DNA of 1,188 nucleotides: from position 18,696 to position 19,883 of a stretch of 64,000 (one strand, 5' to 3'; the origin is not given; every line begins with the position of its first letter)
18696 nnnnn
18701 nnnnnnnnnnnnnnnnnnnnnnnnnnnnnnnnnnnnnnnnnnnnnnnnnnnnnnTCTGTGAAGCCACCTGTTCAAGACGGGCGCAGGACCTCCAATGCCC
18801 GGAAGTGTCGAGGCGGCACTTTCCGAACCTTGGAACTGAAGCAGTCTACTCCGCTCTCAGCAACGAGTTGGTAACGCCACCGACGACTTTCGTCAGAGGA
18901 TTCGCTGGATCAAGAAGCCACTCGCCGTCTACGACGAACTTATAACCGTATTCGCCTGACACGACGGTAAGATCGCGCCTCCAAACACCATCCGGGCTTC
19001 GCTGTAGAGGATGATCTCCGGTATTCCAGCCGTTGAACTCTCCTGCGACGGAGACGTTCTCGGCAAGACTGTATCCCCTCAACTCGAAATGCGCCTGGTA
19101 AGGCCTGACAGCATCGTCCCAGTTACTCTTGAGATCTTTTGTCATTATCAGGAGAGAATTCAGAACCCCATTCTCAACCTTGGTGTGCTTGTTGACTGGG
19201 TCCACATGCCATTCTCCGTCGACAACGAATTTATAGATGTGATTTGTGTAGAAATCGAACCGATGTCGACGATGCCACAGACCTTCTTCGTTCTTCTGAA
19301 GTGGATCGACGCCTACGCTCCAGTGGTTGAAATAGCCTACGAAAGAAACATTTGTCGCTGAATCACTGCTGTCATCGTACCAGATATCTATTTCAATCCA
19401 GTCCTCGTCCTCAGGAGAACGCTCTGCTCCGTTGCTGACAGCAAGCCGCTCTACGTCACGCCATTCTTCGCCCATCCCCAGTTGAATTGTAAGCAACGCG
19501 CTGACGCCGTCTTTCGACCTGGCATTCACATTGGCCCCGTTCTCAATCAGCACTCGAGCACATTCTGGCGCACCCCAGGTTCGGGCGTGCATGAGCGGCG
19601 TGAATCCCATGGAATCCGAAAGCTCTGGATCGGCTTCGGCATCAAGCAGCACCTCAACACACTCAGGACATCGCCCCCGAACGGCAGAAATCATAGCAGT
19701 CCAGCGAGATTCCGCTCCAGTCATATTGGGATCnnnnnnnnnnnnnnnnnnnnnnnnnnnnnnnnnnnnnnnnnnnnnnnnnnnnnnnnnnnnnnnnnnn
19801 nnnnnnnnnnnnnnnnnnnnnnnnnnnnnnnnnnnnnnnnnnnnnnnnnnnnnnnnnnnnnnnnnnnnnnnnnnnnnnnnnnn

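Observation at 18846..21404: Exported ankyrin-repeat protein with tandem glycogen-binding (CBM48/AMPK-beta-like) domains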

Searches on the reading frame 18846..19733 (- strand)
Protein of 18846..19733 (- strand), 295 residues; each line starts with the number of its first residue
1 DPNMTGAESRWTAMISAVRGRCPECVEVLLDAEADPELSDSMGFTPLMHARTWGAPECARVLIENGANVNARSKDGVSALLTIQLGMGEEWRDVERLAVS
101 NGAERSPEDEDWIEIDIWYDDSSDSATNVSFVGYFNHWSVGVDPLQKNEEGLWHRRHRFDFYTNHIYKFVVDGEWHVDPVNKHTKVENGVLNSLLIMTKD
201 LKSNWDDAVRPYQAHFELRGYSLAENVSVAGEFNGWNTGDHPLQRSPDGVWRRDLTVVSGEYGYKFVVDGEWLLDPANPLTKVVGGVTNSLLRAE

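Call 26: find_homologous_proteins(query=A1, max_evalue=1e-15)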
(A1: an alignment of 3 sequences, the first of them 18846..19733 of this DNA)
Query A1 (3 sequences) (295 aa, profile of the alignment): 279 proteins with E <= 1e-15 among 8000 candidates; the best 120 are listed.
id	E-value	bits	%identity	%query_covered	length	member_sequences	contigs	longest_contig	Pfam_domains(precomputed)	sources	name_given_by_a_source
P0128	1.2e-147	509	34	99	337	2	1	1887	PF02922.25,PF16561.12,PF13606.13,PF13857.13,PF12796.14,PF00023.37,PF13637.13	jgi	jgi:hypothetical protein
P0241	1.1e-88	315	34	100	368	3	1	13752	PF02922.25,PF16561.12,PF22058.3,PF13606.13,PF13857.13,PF12796.14,PF00023.37,PF13637.13,PF24521.3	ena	-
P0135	2.9e-66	242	40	60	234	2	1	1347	PF02922.25,PF16561.12,PF22058.3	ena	-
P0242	2.1e-64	236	38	54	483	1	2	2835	PF02922.25,PF16561.12,PF22058.3,PF16760.11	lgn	-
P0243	2.8e-64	235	39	52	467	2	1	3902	PF02922.25,PF16561.12,PF16760.11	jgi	-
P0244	7.9e-64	234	36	54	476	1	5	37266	PF02922.25,PF16561.12,PF22058.3,PF16760.11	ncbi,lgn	-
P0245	1.4e-62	230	35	60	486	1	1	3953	PF02922.25,PF16561.12,PF22058.3,PF16760.11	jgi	-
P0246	7.2e-62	227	32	56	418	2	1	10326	PF02922.25,PF16561.12,PF22058.3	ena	-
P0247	5.8e-61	224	36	27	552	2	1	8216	PF13606.13,PF13857.13,PF23745.2,PF12796.14,PF00023.37,PF13637.13,PF24521.3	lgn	-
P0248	9.1e-61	224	40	53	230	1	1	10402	PF02922.25,PF16561.12,PF22058.3,PF16760.11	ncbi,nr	ncbi:MAG: glycogen-binding domain-containing protein [Endomicrobiia bacterium]|nr:glycogen-binding d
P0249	7.3e-60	221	41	44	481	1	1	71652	PF02922.25,PF16561.12,PF22058.3,PF16760.11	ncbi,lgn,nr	ncbi:MAG: glycogen-binding domain-containing protein [Bacteroidetes bacterium]|nr:glycogen-binding d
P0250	1.1e-59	220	31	81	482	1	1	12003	PF02922.25,PF16561.12,PF02770.25,PF22058.3,PF02771.22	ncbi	-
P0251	1.2e-59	220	52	23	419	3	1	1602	PF02922.25,PF16561.12,PF22058.3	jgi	jgi:1,4-alpha-glucan branching enzyme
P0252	1.2e-59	220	38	57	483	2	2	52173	PF02922.25,PF16561.12,PF22058.3,PF16760.11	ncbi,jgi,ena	-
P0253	3.9e-59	218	37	53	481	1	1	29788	PF02922.25,PF16561.12,PF22058.3,PF16760.11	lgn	-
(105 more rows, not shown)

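Call 28: find_encoding_contigs(protein=P0241, flank=8000, max_places=3)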
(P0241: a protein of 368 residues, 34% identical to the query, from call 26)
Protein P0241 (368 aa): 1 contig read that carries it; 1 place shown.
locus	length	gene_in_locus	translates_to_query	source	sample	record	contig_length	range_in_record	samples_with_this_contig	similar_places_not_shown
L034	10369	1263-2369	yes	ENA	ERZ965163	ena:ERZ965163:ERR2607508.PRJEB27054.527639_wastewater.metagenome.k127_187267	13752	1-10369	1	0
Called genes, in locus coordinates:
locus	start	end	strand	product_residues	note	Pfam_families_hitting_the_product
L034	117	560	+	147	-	-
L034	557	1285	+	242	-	-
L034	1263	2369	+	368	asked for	PF13606:Ank_3 (faint), PF13637:Ank_4 (faint), PF12796:Ank_2, PF00023:Ank (weak), PF02922:CBM_48, PF16561:AMPK1_CBM, PF02922:CBM_48 (weak), PF16561:AMPK1_CBM, +3 more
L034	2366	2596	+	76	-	PF09413:DUF2007 (weak)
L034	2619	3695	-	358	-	PF00106:adh_short (weak), PF01073:3Beta_HSD (weak), PF01370:Epimerase, PF02719:Polysacc_synt_2, PF04321:RmlD_sub_bind, PF16363:GDP_Man_Dehyd, PF07993:NAD_binding_4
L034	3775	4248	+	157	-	PF02464:CinA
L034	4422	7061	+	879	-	PF01411:tRNA-synt_2c, PF07973:tRNA_SAD, PF02272:DHHA1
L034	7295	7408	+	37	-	-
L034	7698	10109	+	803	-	PF01935:DUF87 (weak)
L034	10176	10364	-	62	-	PF11075:DUF2780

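Call 30: search_protein_families(library=pfam, proteins=[L034:117-560:+, L034:557-1285:+, L034:2366-2596:+], max_evalue=0.01)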
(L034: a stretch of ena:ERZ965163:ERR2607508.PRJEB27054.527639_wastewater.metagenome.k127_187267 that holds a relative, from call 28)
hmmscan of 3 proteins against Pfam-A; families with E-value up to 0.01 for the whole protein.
L034:117-560:+ (147 aa): 0 families

L034:557-1285:+ (242 aa): 7 families
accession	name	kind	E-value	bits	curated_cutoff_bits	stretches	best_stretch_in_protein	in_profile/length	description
PF12796.13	Ank_2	-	4.3e-35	120.6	27.3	3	140-230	3-90/90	Ankyrin repeats (3 copies)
PF13637.12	Ank_4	-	2.3e-34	117.1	22.7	5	72-121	1-50/50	Ankyrin repeats (many copies)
PF00023.36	Ank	-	1e-30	104.5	21.1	3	68-98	2-32/33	Ankyrin repeat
PF13857.12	Ank_5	-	1.2e-28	99.2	27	3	87-139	1-54/56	Ankyrin repeats (many copies)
PF13606.12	Ank_3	-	3e-28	94.8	22.3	3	67-95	1-29/30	Ankyrin repeat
PF24521.3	Ank_KRIT1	-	4.5e-07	30.1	80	1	32-124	15-108/149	KRIT1 ankyrin-repeats domain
PF23745.1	ANK_LRRK2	-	0.0015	18.8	27.5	0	72-156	35-115/130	LRRK2 ANK repeat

L034:2366-2596:+ (76 aa): 1 family
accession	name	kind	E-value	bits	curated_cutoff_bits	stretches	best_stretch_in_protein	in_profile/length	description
PF09413.15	DUF2007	-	7.1e-06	26.5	25.7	1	8-69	3-63/66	Putative prokaryotic signal transducing protein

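Call 70: search_protein_representatives(alignment_id=A1)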
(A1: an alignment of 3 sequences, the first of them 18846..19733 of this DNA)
Query: 3 sequences, 292 profile positions. Proteins with E-value up to 0.001 (for the whole library): 607318; up to 1e-10: 276918; up to 1e-30: 39937. The best 150 are listed.
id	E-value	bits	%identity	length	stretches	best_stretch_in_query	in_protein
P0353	0.0e+00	1076.3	-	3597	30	13-82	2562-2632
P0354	3.0e-296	995.0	-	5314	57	5-86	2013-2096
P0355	5.7e-272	915.3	-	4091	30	7-98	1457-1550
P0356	5.3e-263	885.9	-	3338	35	6-83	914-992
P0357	3.2e-252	850.5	-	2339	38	4-91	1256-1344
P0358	3.8e-248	837.1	-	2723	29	15-82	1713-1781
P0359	3.4e-246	830.7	-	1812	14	111-277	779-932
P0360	5.1e-242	817.0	-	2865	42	6-101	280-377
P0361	6.9e-239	806.7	-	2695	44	12-103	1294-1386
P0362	1.8e-238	805.4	-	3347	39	10-92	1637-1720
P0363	2.7e-236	798.2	-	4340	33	12-95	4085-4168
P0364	9.0e-225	760.4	-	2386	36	16-90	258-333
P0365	7.2e-219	741.0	-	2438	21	10-82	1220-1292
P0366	1.2e-215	730.5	-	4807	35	12-82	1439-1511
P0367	9.9e-213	720.9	-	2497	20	16-83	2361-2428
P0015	1.8e-201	683.9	-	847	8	11-291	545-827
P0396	1.7e-160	549.4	-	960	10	23-290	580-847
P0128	3.8e-148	508.9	-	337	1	1-292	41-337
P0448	7.8e-140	481.6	-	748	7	1-291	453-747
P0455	1.0e-137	474.6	-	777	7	8-291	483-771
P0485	6.6e-131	452.3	-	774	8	2-291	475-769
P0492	8.9e-130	448.6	-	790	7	1-291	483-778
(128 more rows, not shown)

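Call 72: find_encoding_contigs(protein=P0396, flank=8000, max_places=2)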
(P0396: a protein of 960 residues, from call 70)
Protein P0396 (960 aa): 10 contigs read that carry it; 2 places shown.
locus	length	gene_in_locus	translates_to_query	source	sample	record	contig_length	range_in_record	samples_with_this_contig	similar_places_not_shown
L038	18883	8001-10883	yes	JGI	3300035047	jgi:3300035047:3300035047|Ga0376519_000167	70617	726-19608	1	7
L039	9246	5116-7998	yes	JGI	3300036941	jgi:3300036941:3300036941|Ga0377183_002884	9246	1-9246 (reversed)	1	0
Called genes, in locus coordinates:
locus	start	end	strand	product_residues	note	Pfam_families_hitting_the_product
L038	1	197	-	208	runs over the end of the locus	-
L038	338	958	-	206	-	-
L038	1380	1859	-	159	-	PF18160:SLATT_5 (weak)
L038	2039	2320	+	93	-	-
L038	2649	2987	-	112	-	PF02452:PemK_toxin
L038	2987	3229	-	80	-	PF04014:MazE_antitoxin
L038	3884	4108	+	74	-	PF13744:HTH_37 (weak), PF12844:HTH_19 (weak)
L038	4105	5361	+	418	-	PF13657:Couple_hipA, PF07804:HipA_C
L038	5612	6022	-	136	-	PF25957:DUF7994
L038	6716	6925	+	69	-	-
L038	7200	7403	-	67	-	PF15919:HicB_lk_antitox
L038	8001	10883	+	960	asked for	PF12796:Ank_2, PF13637:Ank_4, PF12796:Ank_2, PF13637:Ank_4, PF12796:Ank_2, PF13637:Ank_4, PF12796:Ank_2, PF12796:Ank_2, +29 more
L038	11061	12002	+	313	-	PF12146:Hydrolase_4, PF00561:Abhydrolase_1, PF12697:Abhydrolase_6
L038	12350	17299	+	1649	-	PF18998:Flg_new_2 (weak)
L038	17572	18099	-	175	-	-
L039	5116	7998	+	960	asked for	PF12796:Ank_2, PF13637:Ank_4, PF12796:Ank_2, PF13637:Ank_4, PF12796:Ank_2, PF13637:Ank_4, PF12796:Ank_2, PF12796:Ank_2, +29 more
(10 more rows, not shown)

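Call 73: find_encoding_contigs(protein=P0485, flank=8000, max_places=2)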
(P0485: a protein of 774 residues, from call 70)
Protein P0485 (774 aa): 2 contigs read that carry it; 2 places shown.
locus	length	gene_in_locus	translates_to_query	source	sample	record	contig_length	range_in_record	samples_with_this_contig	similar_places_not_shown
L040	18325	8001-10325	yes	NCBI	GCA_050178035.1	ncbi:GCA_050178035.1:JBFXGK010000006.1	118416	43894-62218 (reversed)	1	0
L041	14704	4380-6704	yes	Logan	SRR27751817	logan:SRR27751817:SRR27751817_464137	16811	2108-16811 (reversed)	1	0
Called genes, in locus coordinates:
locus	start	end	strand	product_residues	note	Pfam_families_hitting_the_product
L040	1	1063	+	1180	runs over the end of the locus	PF02811:PHP, PF07733:DNA_pol3_alpha, PF17657:DNA_pol3_finger, PF14579:HHH_6, PF01336:tRNA_anti-codon (weak)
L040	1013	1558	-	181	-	PF03266:NTPase_1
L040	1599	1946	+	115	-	PF00126:HTH_1 (weak)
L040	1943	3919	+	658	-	PF07715:Plug, PF00593:TonB_dep_Rec_b-barrel, PF14905:OMP_b-brl_3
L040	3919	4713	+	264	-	PF13847:Methyltransf_31, PF08241:Methyltransf_11 (weak), PF08242:Methyltransf_12, PF13649:Methyltransf_25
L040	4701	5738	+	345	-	-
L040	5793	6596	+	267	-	PF00494:SQS_PSY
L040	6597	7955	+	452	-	-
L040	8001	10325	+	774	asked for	PF12796:Ank_2, PF12796:Ank_2, PF13637:Ank_4, PF13857:Ank_5, PF12796:Ank_2, PF12796:Ank_2, PF02922:CBM_48, PF16561:AMPK1_CBM, +13 more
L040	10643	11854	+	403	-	PF11028:TMEM260_N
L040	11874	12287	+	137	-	PF07883:Cupin_2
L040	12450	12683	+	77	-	PF22180:RH3_dom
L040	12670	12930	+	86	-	PF05016:ParE_toxin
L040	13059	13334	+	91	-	PF13376:OmdA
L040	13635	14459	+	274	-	-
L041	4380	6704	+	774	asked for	PF12796:Ank_2, PF12796:Ank_2, PF13637:Ank_4, PF13857:Ank_5, PF12796:Ank_2, PF12796:Ank_2, PF02922:CBM_48, PF16561:AMPK1_CBM, +13 more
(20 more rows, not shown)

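Call 74: find_encoding_contigs(protein=P0492, flank=8000, max_places=2)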
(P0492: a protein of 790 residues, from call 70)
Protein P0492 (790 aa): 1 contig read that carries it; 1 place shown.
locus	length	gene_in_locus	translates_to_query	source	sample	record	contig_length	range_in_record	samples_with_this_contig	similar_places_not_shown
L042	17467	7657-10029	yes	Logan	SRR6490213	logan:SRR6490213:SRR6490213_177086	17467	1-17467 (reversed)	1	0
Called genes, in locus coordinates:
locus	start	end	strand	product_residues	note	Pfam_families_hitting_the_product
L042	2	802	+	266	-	?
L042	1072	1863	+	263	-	PF01048:PNP_UDP_1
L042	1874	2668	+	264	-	PF00303:Thymidylat_synt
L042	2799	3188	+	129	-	PF00186:DHFR_1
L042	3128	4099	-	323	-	-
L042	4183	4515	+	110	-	PF07813:LTXXQ (faint)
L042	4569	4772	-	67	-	PF10571:UPF0547 (weak)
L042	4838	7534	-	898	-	PF00330:Aconitase, PF00694:Aconitase_C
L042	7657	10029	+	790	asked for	PF12796:Ank_2, PF12796:Ank_2 (weak), PF13637:Ank_4 (weak), PF12796:Ank_2, PF12796:Ank_2, PF12796:Ank_2, PF16561:AMPK1_CBM, PF16561:AMPK1_CBM, +7 more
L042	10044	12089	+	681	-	PF04851:ResIII, PF17757:UvrB_inter, PF27431:UvrB_3rd, PF00271:Helicase_C, PF12344:UvrB, PF02151:UVR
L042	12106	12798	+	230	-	PF03099:BPL_LplA_LipB, PF16917:BPL_LplA_LipB_2 (weak)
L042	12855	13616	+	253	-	PF03309:Pan_kinase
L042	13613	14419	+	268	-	PF00290:Trp_syntA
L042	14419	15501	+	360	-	PF00483:NTP_transferase, PF12804:NTP_transf_3, PF22640:ManC_GMP_beta-helix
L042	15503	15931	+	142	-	PF03652:RuvX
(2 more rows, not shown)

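Call 75: list_cluster_members(proteins=[P0485, P0396, P0455, P0448, P0492, P0015, P0128])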
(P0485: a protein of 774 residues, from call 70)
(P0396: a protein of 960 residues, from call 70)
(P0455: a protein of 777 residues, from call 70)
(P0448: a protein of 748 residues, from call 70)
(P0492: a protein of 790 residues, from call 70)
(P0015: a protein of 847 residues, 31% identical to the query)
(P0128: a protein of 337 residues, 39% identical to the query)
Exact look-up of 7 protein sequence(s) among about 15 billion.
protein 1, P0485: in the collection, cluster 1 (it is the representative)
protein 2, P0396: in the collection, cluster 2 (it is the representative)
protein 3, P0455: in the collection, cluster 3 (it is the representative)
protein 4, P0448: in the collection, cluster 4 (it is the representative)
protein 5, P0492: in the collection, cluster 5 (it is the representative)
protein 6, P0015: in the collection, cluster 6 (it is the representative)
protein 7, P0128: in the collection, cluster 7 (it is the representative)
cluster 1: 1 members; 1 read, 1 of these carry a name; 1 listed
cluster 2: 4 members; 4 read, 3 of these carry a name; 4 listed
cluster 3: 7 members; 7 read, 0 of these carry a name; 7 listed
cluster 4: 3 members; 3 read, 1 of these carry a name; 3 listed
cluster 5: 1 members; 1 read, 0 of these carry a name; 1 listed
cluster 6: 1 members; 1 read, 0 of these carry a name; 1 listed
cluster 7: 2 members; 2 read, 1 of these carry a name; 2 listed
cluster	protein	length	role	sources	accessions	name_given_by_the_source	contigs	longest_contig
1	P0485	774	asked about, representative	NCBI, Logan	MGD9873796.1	MAG: ankyrin repeat domain-containing protein [Kiritimatiellia bacterium]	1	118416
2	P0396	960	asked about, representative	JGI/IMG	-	ankyrin repeat protein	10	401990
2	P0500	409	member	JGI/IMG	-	hypothetical protein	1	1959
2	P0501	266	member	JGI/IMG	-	1,4-alpha-glucan branching enzyme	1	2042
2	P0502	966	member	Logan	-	-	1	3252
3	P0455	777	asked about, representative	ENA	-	-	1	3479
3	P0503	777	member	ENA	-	-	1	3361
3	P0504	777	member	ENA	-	-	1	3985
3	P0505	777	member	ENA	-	-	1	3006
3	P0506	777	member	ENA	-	-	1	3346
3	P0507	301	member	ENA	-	-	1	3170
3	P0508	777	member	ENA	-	-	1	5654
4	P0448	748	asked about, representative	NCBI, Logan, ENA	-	-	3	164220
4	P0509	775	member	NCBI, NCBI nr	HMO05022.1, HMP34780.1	MAG TPA: ankyrin repeat domain-containing protein [Kiritimatiellia bacterium] | ankyrin repeat domain-containing protein [Kiritimatiellia bacterium]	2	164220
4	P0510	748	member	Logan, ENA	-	-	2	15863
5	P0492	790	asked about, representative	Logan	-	-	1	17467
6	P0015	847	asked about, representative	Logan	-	-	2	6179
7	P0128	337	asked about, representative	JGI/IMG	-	hypothetical protein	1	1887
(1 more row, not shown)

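Call 85: find_related_loci(query=A3, collection=metagenome_contigs, flank=8000)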
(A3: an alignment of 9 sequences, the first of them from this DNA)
Query A3 (291 aa) in metagenome_contigs; peptide patterns used: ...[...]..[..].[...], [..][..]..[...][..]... (x = any residue, [..] = any of these).
600 stretches matched a pattern (row limit reached: there are more); 456 encode a relative of the query (tblastn E <= 1e-3); the best 80 are kept; 80 distinct loci.
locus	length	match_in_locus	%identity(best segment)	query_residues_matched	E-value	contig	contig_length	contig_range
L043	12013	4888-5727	35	7-289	5e-39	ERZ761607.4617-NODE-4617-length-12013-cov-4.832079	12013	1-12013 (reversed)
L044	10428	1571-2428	34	6-291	1e-36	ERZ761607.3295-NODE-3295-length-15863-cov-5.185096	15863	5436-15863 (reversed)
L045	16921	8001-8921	37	117-291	2e-24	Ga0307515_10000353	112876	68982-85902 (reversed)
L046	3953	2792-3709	37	121-290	3e-24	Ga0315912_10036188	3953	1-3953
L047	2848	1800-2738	34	110-291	9e-24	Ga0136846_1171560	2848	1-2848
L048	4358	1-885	36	119-291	2e-23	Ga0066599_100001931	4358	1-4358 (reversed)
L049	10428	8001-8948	36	121-281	2e-23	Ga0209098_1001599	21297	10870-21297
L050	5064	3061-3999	35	119-288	4e-23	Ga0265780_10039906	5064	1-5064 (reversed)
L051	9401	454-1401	40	121-288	4e-23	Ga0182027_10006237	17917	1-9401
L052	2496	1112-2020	39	120-291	4e-23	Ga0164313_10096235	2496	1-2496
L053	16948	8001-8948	39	122-288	8e-23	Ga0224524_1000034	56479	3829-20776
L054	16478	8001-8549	37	118-291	9e-23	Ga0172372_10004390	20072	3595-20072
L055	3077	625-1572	42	121-288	7e-23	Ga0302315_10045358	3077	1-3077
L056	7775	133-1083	33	111-288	9e-23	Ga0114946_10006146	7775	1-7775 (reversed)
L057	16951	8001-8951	36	120-291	1e-22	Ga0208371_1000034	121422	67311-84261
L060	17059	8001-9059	35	117-291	2e-22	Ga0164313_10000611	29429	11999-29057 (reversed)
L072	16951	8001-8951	34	121-288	2e-21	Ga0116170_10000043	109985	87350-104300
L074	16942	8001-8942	36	120-291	3e-21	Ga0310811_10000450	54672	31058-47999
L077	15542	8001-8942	36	117-288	6e-21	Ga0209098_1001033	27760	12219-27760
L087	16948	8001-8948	37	121-287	2e-20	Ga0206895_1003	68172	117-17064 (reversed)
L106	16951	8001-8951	32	118-291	3e-18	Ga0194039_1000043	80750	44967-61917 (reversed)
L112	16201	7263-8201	36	122-288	4e-18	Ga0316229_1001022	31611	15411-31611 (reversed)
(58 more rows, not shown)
